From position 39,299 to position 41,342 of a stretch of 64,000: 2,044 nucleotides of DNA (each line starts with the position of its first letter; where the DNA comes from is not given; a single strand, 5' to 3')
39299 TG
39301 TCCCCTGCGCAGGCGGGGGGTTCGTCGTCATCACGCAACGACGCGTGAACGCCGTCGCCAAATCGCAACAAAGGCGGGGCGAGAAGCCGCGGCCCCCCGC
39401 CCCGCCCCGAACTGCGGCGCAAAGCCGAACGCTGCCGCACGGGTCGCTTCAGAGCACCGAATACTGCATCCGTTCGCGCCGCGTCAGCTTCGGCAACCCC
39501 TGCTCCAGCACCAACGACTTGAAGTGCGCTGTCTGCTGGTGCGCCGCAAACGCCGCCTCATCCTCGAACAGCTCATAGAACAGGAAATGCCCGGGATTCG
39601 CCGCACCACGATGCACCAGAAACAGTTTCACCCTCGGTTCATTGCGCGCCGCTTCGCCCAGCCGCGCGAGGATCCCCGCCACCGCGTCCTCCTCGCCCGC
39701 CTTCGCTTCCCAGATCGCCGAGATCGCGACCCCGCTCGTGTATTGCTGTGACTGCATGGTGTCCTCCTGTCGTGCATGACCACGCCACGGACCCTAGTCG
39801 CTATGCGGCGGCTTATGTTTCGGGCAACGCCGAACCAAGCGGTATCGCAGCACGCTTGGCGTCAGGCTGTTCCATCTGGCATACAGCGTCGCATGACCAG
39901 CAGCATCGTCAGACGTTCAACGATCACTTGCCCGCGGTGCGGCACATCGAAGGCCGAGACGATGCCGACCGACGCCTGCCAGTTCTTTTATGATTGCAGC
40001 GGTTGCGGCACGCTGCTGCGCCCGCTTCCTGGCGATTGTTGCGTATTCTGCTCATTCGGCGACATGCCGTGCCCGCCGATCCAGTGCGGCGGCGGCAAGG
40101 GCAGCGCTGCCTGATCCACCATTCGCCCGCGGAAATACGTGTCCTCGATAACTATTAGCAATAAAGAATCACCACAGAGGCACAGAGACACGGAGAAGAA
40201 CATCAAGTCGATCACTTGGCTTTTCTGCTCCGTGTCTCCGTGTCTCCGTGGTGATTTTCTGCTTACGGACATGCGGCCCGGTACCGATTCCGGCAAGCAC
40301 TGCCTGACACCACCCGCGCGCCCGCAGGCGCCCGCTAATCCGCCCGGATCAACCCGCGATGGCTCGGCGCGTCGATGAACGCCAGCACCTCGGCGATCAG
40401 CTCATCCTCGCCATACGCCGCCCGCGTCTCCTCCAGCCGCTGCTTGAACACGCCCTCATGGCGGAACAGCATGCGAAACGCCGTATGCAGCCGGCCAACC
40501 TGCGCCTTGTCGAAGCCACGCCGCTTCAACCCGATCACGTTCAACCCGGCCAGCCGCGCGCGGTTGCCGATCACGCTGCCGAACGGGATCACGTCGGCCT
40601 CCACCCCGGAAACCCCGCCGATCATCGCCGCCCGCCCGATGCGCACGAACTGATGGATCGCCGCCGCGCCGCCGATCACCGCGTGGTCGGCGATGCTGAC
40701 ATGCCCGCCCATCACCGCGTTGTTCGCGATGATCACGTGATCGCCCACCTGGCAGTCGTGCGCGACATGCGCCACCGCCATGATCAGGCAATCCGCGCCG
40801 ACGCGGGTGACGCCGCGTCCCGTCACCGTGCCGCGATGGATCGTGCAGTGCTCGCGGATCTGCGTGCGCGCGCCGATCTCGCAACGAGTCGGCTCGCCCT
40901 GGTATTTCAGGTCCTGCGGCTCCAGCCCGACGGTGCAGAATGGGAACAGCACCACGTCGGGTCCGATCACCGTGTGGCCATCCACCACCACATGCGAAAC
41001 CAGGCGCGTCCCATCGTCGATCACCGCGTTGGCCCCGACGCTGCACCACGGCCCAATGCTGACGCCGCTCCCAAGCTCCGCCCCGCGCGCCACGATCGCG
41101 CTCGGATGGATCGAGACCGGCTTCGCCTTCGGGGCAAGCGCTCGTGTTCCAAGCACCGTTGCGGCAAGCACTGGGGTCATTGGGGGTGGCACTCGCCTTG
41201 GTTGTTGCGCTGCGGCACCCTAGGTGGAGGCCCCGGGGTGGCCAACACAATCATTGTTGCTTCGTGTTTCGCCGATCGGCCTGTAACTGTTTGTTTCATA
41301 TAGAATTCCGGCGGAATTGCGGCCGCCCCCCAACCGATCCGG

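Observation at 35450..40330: Accessory patch between oxc and lpxA: ISL3 remnant, two methyltransferases, MITEs and a low-GC FkbM gene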

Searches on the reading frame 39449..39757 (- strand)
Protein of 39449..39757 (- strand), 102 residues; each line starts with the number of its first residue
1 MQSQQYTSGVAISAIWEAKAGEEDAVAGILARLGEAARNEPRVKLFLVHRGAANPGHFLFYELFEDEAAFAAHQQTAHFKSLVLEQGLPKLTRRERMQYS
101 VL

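Call 3: search_protein_families(library=pfam, proteins=[window:39449-39757:-], max_evalue=0.01)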
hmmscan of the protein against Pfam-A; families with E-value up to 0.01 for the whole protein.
window:39449-39757:- (102 aa): 1 family
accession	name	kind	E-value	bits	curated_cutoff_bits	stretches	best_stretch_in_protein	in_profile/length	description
PF03992.22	ABM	-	1.5e-12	48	23.1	1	15-81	7-74/78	Antibiotic biosynthesis monooxygenase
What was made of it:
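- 39449..39757 (-): ABM-domain monooxygenase-like gene. It is ancestral and not part of the insertion. PF03992 (call 3).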

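Call 4: search_protein_families(library=ncbifam, proteins=[window:39449-39757:-], max_evalue=0.01)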
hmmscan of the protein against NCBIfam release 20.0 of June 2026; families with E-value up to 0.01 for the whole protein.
window:39449-39757:- (102 aa): 1 family
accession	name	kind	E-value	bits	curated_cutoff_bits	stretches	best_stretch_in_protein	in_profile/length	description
NF007791.0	PRK10486.1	equivalog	2.9e-05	24.5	135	1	37-85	29-77/96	(4S)-4-hydroxy-5-phosphonooxypentane-2,3-dione isomerase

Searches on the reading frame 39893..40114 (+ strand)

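Call 36: search_protein_families(library=pfam, proteins=[window:39893-40114:+], max_evalue=5)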
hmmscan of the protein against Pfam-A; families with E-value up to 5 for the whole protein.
window:39893-40114:+ (73 aa): 6 families
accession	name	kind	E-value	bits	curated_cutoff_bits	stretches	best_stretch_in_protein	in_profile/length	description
PF13248.11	Zn_ribbon_3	-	0.0025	17.7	27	1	9-20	1-11/26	zinc-ribbon domain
PF12760.12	Zn_ribbon_IS1595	-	0.026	14.9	25.4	1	11-39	19-44/46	Transposase zinc-ribbon domain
PF18439.7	zf_UBZ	-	0.069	13.3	25.6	1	9-19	1-11/32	Ubiquitin-Binding Zinc Finger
PF07282.18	Cas12f1-like_TNB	-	0.13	12.8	26.3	1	8-40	26-48/60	Cas12f1-like, TNB domain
PF10122.14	Zn_ribbon_Com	-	0.6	10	22.9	1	10-18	24-32/52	Mu-like prophage protein Com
PF19134.6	DUF5817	-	0.96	9.9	31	1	7-20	18-31/57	Domain of unknown function (DUF5817)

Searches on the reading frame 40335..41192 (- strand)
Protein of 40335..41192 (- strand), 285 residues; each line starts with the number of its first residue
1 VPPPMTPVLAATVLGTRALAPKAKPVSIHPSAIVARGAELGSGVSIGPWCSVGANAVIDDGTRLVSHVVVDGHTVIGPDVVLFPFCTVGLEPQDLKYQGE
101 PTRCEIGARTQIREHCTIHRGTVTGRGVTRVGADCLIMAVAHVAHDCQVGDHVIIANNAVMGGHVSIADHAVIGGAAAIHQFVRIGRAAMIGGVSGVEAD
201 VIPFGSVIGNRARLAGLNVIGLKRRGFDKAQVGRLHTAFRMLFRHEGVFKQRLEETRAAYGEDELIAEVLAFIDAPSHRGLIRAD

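Call 3: search_protein_families(library=pfam, proteins=[window:40335-41192:-], max_evalue=0.01)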
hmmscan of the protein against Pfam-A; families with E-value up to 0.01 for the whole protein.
window:40335-41192:- (285 aa): 5 families
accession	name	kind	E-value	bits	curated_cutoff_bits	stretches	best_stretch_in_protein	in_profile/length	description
PF00132.30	Hexapep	-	7.1e-23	79.7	27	3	129-163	2-36/36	Bacterial transferase hexapeptide (six repeats)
PF13720.11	Acetyltransf_11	-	2.1e-21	76.5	24.5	1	200-282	1-82/82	Udp N-acetylglucosamine O-acyltransferase; Domain 2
PF25084.1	LbH_EIF2B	-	8.9e-09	35.8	54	1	104-188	22-102/105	EIF2B subunit epsilon LbH domain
PF25087.1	GMPPB_C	-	0.00023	21.2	39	0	111-179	30-95/110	GMPPB C-terminal domain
PF21711.3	DCTN5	-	0.00095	19.3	40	0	33-86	97-149/182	Dynactin subunit 5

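Call 4: search_protein_families(library=ncbifam, proteins=[window:40335-41192:-], max_evalue=0.01)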
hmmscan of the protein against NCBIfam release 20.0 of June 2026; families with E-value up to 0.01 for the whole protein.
window:40335-41192:- (285 aa): 28 families (the best 25 are shown)
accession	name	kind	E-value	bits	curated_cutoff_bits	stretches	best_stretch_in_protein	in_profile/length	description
NF003657.0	PRK05289.1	equivalog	3.7e-106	354.1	226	1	26-283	4-260/264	acyl-ACP--UDP-N-acetylglucosamine O-acyltransferase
TIGR01852.1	lipid_A_lpxA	equivalog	3.2e-98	328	231.05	1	28-281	1-253/254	acyl-ACP--UDP-N-acetylglucosamine O-acyltransferase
TIGR03570.1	NeuD_NnaD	subfamily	9.3e-25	87.4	160.8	2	129-213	118-202/202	NeuD/PglB/VioB family sugar acetyltransferase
NF002060.0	PRK00892.1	subfamily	6.8e-22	78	207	2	24-89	100-183/345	UDP-3-O-(3-hydroxymyristoyl)glucosamine N-acyltransferase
TIGR01853.1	lipid_A_lpxD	equivalog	1.4e-20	73.5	242.5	1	23-203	108-293/325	UDP-3-O-(3-hydroxymyristoyl)glucosamine N-acyltransferase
NF010934.1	PRK14354.1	equivalog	1.1e-07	30.8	450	1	102-220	255-363/447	bifunctional UDP-N-acetylglucosamine diphosphorylase/glucosamine-1-phosphate N-acetyltransferase GlmU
TIGR01173.1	glmU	equivalog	2.2e-07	30.1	366.85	1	143-215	259-330/452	bifunctional UDP-N-acetylglucosamine diphosphorylase/glucosamine-1-phosphate N-acetyltransferase GlmU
NF010935.0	PRK14355.1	equivalog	4.2e-07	29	718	1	101-193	260-349/459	bifunctional UDP-N-acetylglucosamine diphosphorylase/glucosamine-1-phosphate N-acetyltransferase GlmU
NF041874.1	EPS_EpsC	equivalog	1.1e-06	28.5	150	0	105-161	89-146/168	serine O-acetyltransferase EpsC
NF010937.0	PRK14357.1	equivalog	1.1e-05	24.5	658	0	28-210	264-429/448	bifunctional UDP-N-acetylglucosamine diphosphorylase/glucosamine-1-phosphate N-acetyltransferase GlmU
NF007499.0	PRK10092.1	equivalog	1.6e-05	24.7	314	0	29-80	113-166/183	maltose O-acetyltransferase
NF052502.1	man1P_GTase_Rv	exception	5.2e-05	22.3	440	1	16-81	237-301/352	mannose-1-phosphate guanylyltransferase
TIGR01208.1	rmlA_long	equivalog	6.1e-05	22.1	320.25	1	96-191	241-331/353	glucose-1-phosphate thymidylyltransferase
NF010940.0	PRK14360.1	equivalog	8.7e-05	21.2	602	1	110-189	263-338/452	bifunctional UDP-N-acetylglucosamine diphosphorylase/glucosamine-1-phosphate N-acetyltransferase GlmU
NF010933.0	PRK14353.1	equivalog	0.00023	19.9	505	0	141-192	263-313/453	bifunctional UDP-N-acetylglucosamine diphosphorylase/glucosamine-1-phosphate N-acetyltransferase GlmU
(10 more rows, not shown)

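Call 8: find_encoding_contigs(protein=window:40335-41192:-, flank=10000, max_places=10)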
Protein window:40335-41192:- (285 aa): no gene with exactly this product is on record in the collection.
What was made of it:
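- Tried and rejected: Exact look-up of the lpxA product: not on record (call 8).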

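Call 9: find_related_loci(query=window:40335-41192:-, collection=genome_contigs, flank=10000)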
Query window:40335-41192:- (285 aa) in genome_contigs; peptide patterns used: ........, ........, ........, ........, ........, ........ (x = any residue, [..] = any of these).
599 stretches matched a pattern (row limit reached: there are more); 461 encode a relative of the query (tblastn E <= 1e-3); the best 80 are kept; 80 distinct loci.
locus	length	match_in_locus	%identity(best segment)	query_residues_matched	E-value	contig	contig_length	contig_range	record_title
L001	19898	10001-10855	99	1-285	0e+0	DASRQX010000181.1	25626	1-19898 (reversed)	MAG TPA_asm: Acetobacteraceae bacterium isolate SMAG_U4398 k141_2543998, whole genome shotgun sequence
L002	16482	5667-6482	90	4-285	9e-165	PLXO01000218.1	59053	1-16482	MAG: Acetobacteraceae bacterium isolate palsa_925 73.20120700_P3D.41_contig_58988, whole genome shotgun sequence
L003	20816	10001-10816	82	4-285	3e-150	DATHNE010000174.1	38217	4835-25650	MAG TPA_asm: Acetobacteraceae bacterium isolate SMAG_U12650 k141_4624622, whole genome shotgun sequence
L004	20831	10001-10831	81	5-285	2e-149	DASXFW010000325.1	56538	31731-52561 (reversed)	MAG TPA_asm: Acetobacteraceae bacterium isolate SMAG_U5148 k141_1894738, whole genome shotgun sequence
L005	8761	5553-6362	79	16-285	4e-146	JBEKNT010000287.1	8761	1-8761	MAG: Acetobacteraceae bacterium isolate SPRUCE 423 SPRUCE_423_287, whole genome shotgun sequence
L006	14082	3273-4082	81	16-285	5e-146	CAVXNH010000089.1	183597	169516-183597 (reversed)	MAG: uncultured Alphaproteobacteria bacterium isolate MFD04780.bin.2.135 genome assembly, contig: contig_38306, whole ge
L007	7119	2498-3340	78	3-285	6e-145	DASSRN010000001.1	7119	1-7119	MAG TPA_asm: Acetobacteraceae bacterium isolate SMAG_U490 k141_445385, whole genome shotgun sequence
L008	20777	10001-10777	84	27-285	1e-144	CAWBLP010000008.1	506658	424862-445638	MAG: uncultured Alphaproteobacteria bacterium isolate MFD02416.bin.1.382 genome assembly, contig: contig_10847, whole ge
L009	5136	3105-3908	83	18-285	3e-144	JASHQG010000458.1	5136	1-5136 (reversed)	MAG: Acetobacteraceae bacterium isolate JOPF069 JOPF_A10C_contig_194045, whole genome shotgun sequence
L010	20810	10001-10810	79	16-285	1e-142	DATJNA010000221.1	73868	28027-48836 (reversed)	MAG TPA_asm: Acetobacteraceae bacterium isolate SMAG_U14849 k141_3614205, whole genome shotgun sequence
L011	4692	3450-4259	79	16-285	2e-144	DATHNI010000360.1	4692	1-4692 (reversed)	MAG TPA_asm: Acetobacteraceae bacterium isolate SMAG_U12654 k141_2929671, whole genome shotgun sequence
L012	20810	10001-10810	80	16-285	1e-141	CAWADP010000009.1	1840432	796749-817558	MAG: uncultured Alphaproteobacteria bacterium isolate MFD09286.bin.1.124 genome assembly, contig: contig_23014, whole ge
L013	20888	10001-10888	74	2-285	1e-141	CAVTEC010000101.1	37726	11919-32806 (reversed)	MAG: uncultured Alphaproteobacteria bacterium isolate MFD01138.bin.3.74 genome assembly, contig: contig_93238, whole gen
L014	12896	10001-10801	81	19-285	2e-141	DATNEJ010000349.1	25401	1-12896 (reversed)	MAG TPA_asm: Acetobacteraceae bacterium isolate SMAG_U11265 k141_1293355, whole genome shotgun sequence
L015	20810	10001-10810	79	16-285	1e-141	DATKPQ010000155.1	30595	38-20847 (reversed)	MAG TPA_asm: Acetobacteraceae bacterium isolate SMAG_U14795 k141_3127081, whole genome shotgun sequence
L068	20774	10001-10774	73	28-285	3e-121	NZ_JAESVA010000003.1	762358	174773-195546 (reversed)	Acidisoma cellulosilyticum strain HW T5.17 contig00003, whole genome shotgun sequence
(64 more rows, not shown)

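Call 15: search_protein_families(library=pfam, proteins=[L068:10817-11671:+, L068:12186-12923:+, L068:13166-16861:+, L002:7689-9422:+, L002:7627-9189:+, L002:9662-12268:-, L002:9716-12031:+], max_evalue=0.001)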
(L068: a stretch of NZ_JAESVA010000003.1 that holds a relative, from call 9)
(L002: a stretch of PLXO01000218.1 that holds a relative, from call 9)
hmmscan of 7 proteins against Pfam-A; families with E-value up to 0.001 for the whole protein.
L068:10817-11671:+ (284 aa): 2 families
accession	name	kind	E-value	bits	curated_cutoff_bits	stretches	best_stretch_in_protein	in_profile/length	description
PF06230.17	LpxI_C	-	2.3e-46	157.3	25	1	138-268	2-131/131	LpxI C-terminal domain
PF17930.7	LpxI_N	-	8.9e-35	119.9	25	1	5-133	2-128/129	LpxI N-terminal domain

L068:12186-12923:+ (245 aa): 0 families

L068:13166-16861:+ (1231 aa): 3 families
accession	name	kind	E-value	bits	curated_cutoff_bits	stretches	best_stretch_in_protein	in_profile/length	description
PF02867.20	Ribonuc_red_lgC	-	2.1e-118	396.7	23.9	2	222-775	2-459/523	Ribonucleotide reductase, barrel domain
PF08471.15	Ribonuc_red_2_N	-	6e-44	148.9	27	1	55-171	1-103/103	Class II vitamin B12-dependent ribonucleotide reductase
PF12637.14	TSCPD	-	7.9e-12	45.8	22.8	1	997-1094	3-85/88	TSCPD domain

L002:7689-9422:+ (577 aa): 0 families

L002:7627-9189:+ (520 aa): 3 families
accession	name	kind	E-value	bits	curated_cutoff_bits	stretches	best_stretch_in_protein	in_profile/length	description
PF07690.21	MFS_1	-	4.2e-58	197.4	33.4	1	26-415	4-346/347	Major Facilitator Superfamily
PF00083.30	Sugar_tr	-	1.4e-09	37.8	22.3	1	51-192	44-191/452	Sugar (and other) transporter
PF13347.12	MFS_2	-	2.6e-05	23.4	27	1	15-131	223-339/427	MFS/sugar transport protein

L002:9662-12268:- (868 aa): 3 families
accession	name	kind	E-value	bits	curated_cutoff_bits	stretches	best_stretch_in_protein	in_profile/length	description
PF02738.23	MoCoBD_1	-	1e-70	238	27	1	283-519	5-244/244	Molybdopterin cofactor-binding domain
PF20256.3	MoCoBD_2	-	3.4e-64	217.5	27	1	548-804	16-283/283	Molybdopterin cofactor-binding domain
PF01315.27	Ald_Xan_dh_C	-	3.5e-27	95.3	31.3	1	137-252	1-110/110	Aldehyde oxidase and xanthine dehydrogenase, a/b hammerhead domain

L002:9716-12031:+ (771 aa): 0 families
